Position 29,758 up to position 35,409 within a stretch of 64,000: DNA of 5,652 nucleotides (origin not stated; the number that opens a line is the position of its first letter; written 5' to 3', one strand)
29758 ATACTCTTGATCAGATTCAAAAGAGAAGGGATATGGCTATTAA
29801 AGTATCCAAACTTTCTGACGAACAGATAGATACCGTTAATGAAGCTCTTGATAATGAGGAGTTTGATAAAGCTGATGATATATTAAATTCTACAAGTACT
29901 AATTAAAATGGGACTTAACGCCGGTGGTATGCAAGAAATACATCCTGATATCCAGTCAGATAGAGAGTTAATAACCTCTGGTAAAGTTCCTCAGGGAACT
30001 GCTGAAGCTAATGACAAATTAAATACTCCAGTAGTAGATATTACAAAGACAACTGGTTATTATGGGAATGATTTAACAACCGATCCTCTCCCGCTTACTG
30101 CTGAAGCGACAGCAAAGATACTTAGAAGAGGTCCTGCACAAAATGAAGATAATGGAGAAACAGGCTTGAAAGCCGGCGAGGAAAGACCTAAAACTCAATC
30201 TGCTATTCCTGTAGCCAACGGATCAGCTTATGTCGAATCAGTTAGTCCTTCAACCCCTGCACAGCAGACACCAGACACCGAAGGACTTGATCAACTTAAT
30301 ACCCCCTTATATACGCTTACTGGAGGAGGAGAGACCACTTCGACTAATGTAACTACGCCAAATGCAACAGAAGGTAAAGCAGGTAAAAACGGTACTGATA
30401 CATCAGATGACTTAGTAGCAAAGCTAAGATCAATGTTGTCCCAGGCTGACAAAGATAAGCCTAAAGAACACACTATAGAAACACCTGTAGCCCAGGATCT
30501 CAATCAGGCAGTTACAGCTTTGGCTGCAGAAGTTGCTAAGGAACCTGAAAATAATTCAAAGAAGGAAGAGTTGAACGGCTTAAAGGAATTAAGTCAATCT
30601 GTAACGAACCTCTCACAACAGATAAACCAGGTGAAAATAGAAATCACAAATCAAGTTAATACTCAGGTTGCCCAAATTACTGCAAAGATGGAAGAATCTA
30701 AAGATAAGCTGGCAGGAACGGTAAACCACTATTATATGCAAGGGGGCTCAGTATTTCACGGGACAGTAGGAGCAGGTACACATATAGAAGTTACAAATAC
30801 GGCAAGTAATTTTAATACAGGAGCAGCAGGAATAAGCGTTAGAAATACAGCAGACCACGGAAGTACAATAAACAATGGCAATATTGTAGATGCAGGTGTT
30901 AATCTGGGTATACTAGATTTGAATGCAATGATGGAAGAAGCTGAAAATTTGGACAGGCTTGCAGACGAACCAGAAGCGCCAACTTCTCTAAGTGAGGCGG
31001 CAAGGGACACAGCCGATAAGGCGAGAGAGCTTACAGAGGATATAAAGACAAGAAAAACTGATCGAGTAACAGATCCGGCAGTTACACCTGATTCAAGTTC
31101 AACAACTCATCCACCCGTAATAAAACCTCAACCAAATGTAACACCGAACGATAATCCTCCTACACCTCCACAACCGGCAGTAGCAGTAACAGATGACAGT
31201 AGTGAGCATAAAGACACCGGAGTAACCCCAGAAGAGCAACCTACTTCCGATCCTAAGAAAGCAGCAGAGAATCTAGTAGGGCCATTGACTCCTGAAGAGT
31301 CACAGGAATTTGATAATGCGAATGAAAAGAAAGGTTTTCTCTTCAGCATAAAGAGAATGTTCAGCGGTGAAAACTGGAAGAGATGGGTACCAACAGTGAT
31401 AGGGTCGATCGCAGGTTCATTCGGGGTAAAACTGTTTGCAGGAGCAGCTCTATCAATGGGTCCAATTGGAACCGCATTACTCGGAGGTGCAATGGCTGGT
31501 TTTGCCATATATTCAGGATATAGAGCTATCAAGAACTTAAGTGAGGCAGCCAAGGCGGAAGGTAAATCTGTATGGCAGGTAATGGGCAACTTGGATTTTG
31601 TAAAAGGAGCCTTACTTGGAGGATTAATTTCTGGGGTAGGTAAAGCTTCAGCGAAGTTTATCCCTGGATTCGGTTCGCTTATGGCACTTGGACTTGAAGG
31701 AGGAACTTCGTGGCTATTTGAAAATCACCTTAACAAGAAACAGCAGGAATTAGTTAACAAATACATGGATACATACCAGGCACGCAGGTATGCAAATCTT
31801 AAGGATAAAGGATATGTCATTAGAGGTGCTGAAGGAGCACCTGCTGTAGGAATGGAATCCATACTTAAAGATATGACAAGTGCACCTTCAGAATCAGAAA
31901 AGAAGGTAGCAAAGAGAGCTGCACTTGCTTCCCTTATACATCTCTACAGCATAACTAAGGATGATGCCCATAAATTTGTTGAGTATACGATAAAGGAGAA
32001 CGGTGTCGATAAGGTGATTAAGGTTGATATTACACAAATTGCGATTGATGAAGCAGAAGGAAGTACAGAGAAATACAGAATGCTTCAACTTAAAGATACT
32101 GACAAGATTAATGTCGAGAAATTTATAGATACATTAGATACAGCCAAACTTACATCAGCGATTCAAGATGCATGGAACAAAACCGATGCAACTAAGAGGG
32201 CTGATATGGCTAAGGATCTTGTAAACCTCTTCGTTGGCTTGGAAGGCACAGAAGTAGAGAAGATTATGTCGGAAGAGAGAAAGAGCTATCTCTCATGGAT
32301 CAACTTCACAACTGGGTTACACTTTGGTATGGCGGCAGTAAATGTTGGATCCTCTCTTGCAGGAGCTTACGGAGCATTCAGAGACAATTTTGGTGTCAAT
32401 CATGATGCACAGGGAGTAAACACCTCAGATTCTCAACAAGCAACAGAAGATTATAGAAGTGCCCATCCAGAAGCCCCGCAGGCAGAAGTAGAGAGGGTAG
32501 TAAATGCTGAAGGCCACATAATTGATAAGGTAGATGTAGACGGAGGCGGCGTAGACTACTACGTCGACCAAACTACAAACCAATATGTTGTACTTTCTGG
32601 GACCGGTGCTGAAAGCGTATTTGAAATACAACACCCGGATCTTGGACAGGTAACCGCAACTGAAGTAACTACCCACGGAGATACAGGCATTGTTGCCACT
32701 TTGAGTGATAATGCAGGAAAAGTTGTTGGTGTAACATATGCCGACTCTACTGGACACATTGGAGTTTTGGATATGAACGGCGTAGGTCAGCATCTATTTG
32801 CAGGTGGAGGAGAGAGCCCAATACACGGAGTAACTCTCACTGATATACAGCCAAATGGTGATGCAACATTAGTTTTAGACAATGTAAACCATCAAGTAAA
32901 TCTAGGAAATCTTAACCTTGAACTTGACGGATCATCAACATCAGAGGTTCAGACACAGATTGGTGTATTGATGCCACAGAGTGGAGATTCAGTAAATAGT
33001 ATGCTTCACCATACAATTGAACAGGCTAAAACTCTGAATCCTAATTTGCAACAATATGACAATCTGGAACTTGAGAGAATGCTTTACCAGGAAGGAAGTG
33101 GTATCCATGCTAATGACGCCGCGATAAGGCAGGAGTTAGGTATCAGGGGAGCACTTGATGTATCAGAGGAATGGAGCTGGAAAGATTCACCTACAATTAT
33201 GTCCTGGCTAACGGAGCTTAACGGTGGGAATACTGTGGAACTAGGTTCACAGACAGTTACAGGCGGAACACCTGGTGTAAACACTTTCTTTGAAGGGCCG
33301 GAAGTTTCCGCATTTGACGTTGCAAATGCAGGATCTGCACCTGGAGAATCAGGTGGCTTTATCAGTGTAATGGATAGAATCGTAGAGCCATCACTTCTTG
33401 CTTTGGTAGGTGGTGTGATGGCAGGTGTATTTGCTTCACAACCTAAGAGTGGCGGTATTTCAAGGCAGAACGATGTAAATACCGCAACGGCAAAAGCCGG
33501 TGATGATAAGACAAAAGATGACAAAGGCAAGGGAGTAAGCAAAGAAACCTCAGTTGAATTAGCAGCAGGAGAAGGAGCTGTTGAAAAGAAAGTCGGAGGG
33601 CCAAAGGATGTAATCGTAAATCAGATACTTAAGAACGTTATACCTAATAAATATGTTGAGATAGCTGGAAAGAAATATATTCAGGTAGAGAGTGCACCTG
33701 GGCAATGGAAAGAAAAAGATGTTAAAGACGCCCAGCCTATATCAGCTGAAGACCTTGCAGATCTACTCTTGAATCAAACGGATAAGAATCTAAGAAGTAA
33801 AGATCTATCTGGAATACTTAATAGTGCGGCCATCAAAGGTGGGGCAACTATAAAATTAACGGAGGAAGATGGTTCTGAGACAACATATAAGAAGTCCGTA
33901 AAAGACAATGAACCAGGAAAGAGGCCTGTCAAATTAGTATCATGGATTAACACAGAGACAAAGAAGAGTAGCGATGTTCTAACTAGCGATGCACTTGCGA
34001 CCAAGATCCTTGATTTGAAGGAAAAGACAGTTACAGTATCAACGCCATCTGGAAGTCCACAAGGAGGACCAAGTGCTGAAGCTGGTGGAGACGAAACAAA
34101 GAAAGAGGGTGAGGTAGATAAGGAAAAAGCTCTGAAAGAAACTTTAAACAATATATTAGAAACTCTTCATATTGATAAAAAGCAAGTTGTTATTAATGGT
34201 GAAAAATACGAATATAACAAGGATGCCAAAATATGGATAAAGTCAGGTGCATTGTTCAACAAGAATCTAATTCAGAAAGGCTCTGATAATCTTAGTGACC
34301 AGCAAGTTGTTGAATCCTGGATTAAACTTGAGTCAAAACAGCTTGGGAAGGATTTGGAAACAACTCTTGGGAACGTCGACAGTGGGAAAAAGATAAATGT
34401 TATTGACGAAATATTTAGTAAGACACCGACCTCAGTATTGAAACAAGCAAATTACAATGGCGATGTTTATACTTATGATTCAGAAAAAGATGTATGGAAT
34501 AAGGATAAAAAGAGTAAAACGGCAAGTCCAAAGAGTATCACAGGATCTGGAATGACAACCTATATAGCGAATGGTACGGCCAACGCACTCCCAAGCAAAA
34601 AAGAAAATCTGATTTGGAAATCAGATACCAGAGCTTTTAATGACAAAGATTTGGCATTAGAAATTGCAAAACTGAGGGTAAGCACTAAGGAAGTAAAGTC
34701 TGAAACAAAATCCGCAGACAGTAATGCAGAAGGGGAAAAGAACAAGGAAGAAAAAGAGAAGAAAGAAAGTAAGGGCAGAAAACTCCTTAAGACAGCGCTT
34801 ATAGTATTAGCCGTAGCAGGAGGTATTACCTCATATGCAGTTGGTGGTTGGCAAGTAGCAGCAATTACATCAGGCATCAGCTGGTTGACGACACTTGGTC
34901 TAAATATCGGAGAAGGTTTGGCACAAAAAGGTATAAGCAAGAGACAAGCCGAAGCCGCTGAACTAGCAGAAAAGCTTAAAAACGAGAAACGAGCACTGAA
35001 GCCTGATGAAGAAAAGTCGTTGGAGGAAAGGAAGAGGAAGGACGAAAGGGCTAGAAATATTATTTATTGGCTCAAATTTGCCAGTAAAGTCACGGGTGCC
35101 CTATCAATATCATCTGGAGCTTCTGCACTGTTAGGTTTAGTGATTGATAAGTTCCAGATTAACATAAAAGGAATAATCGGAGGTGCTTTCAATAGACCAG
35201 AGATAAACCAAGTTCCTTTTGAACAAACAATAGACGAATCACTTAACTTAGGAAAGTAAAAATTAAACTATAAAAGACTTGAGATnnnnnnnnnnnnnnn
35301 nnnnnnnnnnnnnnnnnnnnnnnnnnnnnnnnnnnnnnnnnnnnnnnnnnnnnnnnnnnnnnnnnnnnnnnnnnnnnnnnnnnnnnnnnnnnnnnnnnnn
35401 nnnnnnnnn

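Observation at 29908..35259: Giant 1783-aa membrane protein with a glycine-zipper TM cluster, internal repeats and flanking small acidic helical proteins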

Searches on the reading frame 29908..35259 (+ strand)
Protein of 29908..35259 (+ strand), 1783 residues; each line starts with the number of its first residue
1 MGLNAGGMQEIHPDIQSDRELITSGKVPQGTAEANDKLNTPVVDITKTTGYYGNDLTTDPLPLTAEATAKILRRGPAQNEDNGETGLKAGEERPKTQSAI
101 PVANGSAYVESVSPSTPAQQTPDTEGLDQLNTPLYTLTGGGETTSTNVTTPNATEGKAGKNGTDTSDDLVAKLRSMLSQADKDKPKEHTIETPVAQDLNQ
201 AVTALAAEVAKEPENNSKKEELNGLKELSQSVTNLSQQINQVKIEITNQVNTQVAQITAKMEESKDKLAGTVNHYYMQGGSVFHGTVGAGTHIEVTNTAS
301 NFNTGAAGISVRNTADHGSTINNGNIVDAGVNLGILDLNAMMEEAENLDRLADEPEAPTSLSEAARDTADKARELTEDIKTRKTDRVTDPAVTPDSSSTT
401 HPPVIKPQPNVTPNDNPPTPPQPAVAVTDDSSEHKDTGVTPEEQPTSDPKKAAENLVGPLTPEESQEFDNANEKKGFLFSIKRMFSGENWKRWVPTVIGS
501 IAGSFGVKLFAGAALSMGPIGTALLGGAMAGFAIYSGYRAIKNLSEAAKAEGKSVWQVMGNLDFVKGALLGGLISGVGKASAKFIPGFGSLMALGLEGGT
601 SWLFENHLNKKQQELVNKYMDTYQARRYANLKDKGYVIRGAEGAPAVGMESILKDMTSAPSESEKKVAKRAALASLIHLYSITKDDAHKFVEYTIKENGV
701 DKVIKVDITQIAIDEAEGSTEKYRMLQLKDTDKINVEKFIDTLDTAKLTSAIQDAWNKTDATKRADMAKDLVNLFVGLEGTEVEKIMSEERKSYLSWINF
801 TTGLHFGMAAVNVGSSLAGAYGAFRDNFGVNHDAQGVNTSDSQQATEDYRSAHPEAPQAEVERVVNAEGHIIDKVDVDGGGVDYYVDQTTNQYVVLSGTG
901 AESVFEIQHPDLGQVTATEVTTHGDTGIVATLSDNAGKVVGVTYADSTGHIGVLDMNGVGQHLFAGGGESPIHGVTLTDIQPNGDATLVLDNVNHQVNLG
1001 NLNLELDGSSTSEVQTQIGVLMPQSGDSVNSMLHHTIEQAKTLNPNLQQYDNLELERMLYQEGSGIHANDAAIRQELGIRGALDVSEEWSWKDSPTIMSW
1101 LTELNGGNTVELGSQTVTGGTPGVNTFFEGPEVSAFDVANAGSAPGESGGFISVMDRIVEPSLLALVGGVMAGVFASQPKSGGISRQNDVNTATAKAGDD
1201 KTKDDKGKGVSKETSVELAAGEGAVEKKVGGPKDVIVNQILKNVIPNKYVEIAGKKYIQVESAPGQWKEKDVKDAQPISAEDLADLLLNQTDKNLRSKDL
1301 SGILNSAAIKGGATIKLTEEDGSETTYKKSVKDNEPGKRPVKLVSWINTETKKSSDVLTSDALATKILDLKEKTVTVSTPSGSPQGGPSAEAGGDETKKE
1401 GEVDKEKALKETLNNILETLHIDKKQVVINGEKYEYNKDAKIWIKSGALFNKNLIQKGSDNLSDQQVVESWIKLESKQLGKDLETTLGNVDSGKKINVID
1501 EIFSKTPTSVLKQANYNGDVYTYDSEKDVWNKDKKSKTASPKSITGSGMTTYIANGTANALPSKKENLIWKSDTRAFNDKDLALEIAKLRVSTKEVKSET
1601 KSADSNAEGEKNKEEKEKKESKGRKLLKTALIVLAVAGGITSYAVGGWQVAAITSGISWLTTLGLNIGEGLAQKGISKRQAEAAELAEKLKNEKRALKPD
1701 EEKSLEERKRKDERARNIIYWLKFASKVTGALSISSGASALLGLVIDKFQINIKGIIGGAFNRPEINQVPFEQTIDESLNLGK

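Call 9: search_protein_families(library=pfam, proteins=[window:29908-35259:+], max_evalue=0.01)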
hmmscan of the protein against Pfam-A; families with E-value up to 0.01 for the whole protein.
window:29908-35259:+ (1783 aa): 0 families

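Call 10: search_protein_families(library=ncbifam, proteins=[window:29908-35259:+], max_evalue=0.01)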
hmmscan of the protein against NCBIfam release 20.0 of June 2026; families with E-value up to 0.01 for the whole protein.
window:29908-35259:+ (1783 aa): 1 family
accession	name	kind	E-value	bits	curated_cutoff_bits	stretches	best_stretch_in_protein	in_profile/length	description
TIGR04211.1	SH3_and_anchor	equivalog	0.0028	17.3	65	1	142-282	38-173/198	TIGR04211 family SH3 domain-containing protein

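Call 11: find_homologous_proteins(query=window:29908-35256:+)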
Query window:29908-35256:+ (1783 aa): 1 proteins with E <= 0.001 among 8000 candidates.
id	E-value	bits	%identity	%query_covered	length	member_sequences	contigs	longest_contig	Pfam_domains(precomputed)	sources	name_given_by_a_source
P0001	0.0e+0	3926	100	100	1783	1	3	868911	-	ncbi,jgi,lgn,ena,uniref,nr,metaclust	ncbi:MAG: hypothetical protein UT34_C0001G0333 [candidate division WS6 bacterium GW2011_GWF2_39_15]|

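Call 23: search_solved_structures(query=window:29908-35256:+, max_evalue=1)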
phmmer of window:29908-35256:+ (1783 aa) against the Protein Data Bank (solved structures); distinct sequences matched with E-value up to 1: 0.

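Call 24: search_protein_families(library=phrogs, proteins=[window:29908-35256:+], max_evalue=0.01)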
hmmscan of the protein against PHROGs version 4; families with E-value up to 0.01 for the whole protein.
window:29908-35256:+ (1783 aa): 0 families

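Call 25: find_encoding_contigs(protein=P0001, flank=10000, max_places=6)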
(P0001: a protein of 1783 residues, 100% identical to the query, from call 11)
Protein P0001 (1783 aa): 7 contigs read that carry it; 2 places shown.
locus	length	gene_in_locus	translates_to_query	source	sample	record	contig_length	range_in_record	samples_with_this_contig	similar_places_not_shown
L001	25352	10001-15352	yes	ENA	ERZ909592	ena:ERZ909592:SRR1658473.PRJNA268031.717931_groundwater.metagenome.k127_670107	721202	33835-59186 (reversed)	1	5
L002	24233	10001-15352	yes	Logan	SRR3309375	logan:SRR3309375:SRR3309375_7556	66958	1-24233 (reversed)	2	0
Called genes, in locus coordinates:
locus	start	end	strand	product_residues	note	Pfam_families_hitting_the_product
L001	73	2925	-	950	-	-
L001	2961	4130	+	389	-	PF13439:Glyco_transf_4, PF13579:Glyco_trans_4_4, PF20706:GT4-conflict (weak), PF00534:Glycos_transf_1, PF13692:Glyco_trans_1_4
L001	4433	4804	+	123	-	-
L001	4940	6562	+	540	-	-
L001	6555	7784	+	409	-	PF00534:Glycos_transf_1 (weak)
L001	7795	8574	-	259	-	-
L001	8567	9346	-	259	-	PF00535:Glycos_transf_2, PF10111:Glyco_tranf_2_2, PF13641:Glyco_tranf_2_3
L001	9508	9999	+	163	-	-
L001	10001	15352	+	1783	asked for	-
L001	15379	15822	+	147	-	-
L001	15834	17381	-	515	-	-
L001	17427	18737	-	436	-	PF02899:Phage_int_SAM_1 (faint), PF00589:Phage_integrase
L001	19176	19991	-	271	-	-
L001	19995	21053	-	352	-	PF05496:RuvB_N, PF13191:AAA_16 (faint), PF00004:AAA, PF07728:AAA_5, PF17864:AAA_lid_4, PF05491:WHD_RuvB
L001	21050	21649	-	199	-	PF01330:RuvA_N, PF00633:HHH (faint), PF14520:HHH_5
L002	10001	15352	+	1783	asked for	-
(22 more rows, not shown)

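Call 98: search_protein_families(library=padloc, proteins=[window:29908-35256:+], max_evalue=0.01)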
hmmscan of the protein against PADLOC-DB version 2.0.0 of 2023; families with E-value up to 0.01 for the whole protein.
window:29908-35256:+ (1783 aa): 0 families

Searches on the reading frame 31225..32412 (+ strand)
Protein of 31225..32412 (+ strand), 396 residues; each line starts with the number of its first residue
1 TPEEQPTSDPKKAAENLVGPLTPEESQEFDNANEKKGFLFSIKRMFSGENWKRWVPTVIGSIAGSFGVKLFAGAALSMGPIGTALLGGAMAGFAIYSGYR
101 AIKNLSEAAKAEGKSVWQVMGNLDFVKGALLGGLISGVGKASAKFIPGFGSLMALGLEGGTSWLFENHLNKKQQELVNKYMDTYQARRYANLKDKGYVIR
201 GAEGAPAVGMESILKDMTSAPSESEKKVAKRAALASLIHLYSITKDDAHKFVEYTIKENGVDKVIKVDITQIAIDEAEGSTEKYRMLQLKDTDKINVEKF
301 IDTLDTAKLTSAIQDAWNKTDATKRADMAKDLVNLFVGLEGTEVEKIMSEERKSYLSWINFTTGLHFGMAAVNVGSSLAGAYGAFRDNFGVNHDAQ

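Call 84: predict_structure(alignment_id=A6)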
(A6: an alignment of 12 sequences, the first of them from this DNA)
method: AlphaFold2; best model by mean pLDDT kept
length: 396 residues; sequences in the alignment: 12
mean_pLDDT: 64.4   pTM: 0.49
mean pLDDT of the five models: 64.4, 61.5, 57.1, 54.7, 51.4
residues with pLDDT >= 90: 0; 70-90: 153; 50-70: 177; < 50: 66
segments of 3 or more residues with pLDDT < 50: 1-7, 37-39, 41-79, 147-150, 185-187, 391-396
pLDDT, mean of each block of 10 residues (from residue 1): 40 59 65 53 45 35 34 40 53 63 67 69 77 66 53 57 68 64 52 59 54 65 73 86 85 82 83 82 75 75 81 82 72 76 70 70 70 67 59 44
secondary structure, 60 per line:
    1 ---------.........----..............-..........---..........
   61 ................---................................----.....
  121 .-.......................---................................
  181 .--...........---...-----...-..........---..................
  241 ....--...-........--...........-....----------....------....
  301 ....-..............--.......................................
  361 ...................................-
elements in order: H10-18 H23-36 H38-47 H51-76 H80-111 H116-121 H123-145 H149-181 H184-194 E198-200 E206-208 H210-219 H223-244 E251-258 E261-268 E273-276 E287-290 H297-303 H306-319 H322-395

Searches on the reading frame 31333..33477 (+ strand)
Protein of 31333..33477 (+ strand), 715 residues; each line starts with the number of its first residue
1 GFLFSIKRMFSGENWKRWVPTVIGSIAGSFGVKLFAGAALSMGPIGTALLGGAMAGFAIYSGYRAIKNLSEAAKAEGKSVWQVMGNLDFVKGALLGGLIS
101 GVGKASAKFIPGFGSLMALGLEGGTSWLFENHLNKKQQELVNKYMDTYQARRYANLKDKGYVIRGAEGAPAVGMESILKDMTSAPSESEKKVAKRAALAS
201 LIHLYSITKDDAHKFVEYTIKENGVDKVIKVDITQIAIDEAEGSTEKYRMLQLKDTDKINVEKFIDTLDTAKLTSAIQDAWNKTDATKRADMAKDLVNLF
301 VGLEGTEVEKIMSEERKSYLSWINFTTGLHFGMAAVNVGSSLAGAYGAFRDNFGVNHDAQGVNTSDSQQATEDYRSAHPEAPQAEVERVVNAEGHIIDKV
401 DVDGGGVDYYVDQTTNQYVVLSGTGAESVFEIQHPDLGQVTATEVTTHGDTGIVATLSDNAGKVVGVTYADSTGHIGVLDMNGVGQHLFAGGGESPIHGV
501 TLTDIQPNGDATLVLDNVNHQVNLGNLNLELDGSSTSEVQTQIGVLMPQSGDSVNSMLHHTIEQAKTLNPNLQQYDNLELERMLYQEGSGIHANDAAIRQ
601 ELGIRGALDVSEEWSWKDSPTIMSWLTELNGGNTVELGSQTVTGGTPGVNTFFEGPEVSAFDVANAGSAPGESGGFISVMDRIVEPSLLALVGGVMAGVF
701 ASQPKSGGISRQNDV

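Call 14: find_homologous_proteins(query=window:31333-33447:+)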
Query window:31333-33447:+: 8000 candidates shared short words with the query, none scored E <= 0.001.

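Call 19: find_related_loci(query=window:31333-33447:+, collection=genome_contigs, flank=10000)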
Query window:31333-33447:+ (705 aa) in genome_contigs; peptide patterns used: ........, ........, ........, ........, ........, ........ (x = any residue, [..] = any of these).
20 stretches matched a pattern, but none encodes a relative of the query by tblastn (E <= 1e-3).

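Call 108: search_dna_similar(query=window:31333-33477:+, collection=phages, mode=protein, max_evalue=0.001, max_rows=10)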
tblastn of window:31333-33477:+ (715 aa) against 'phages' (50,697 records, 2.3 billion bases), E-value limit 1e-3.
No match.

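Call 109: search_dna_similar(query=window:31333-33477:+, collection=plasmids, mode=protein, max_evalue=0.001, max_rows=10)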
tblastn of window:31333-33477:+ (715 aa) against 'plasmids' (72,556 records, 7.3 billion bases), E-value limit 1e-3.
No match.
